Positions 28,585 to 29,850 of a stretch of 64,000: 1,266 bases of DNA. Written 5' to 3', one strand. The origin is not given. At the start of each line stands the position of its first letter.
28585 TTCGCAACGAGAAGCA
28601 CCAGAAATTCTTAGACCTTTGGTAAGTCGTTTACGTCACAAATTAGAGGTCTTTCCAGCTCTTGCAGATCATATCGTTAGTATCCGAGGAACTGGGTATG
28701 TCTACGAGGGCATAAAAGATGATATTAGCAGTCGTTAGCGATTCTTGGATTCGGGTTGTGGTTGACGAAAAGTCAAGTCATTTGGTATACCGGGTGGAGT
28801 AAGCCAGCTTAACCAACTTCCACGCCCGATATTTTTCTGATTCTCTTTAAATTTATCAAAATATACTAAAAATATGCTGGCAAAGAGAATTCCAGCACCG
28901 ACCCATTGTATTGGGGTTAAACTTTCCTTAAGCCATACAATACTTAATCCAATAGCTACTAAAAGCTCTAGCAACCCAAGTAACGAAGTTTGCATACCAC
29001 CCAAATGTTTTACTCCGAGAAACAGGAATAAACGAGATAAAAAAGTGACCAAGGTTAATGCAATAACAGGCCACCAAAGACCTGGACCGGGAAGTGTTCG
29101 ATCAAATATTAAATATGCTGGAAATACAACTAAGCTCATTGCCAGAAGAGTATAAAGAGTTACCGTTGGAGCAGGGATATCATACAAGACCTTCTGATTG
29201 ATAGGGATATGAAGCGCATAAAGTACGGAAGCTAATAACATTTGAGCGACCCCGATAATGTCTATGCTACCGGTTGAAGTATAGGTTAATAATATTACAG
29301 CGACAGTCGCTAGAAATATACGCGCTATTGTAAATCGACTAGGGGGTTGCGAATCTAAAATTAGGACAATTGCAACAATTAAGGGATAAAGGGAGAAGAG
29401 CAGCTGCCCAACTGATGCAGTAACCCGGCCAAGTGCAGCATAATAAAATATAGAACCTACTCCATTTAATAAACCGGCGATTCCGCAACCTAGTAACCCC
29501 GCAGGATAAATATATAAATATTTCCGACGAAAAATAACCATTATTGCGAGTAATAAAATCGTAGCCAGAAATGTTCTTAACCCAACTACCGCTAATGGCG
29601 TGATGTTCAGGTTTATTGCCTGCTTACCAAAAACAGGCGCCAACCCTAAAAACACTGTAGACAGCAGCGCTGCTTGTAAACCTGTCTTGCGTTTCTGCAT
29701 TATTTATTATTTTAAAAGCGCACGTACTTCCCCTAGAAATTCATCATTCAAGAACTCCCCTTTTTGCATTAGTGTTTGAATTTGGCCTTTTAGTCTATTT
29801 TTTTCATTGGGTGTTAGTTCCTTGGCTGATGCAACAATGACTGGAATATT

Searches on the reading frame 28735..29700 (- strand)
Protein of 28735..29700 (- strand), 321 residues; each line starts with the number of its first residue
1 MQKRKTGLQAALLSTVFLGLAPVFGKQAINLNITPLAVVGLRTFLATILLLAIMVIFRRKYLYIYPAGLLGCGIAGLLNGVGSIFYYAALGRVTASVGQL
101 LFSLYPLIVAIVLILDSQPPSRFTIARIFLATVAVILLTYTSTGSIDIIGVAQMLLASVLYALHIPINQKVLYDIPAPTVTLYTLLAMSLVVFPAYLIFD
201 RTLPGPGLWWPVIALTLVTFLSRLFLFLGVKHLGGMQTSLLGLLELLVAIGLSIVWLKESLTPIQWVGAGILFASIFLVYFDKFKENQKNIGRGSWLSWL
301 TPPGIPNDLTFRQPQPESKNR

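Call 6: search_protein_families(library=pfam, proteins=[window:28735-29700:-], max_evalue=0.01)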
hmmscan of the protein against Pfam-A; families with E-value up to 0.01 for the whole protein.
window:28735-29700:- (321 aa): 1 family
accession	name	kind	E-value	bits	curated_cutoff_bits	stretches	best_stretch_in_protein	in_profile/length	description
PF00892.27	EamA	-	3.4e-30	105.5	28.2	2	149-280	2-134/135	EamA-like transporter family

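Call 7: search_protein_families(library=ncbifam, proteins=[window:28735-29700:-], max_evalue=0.01)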
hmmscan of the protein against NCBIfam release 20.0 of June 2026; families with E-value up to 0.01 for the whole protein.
window:28735-29700:- (321 aa): 1 family
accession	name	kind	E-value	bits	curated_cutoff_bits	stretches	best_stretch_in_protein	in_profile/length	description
TIGR00950.1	2A78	equivalog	2.7e-12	46.7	230.2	1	34-275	16-262/264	carboxylate/amino acid/amine transporter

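Call 56: search_solved_structures(query=window:28735-29700:-, max_evalue=1)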
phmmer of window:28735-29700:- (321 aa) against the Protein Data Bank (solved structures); distinct sequences matched with E-value up to 1: 2.
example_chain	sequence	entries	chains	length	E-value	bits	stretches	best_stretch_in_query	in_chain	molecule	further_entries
9gry_A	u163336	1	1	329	0.91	12.2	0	205-291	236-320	human SLC35B1-Q113F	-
9grz_B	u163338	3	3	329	0.99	12.1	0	205-291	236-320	Solute carrier family 35 member B1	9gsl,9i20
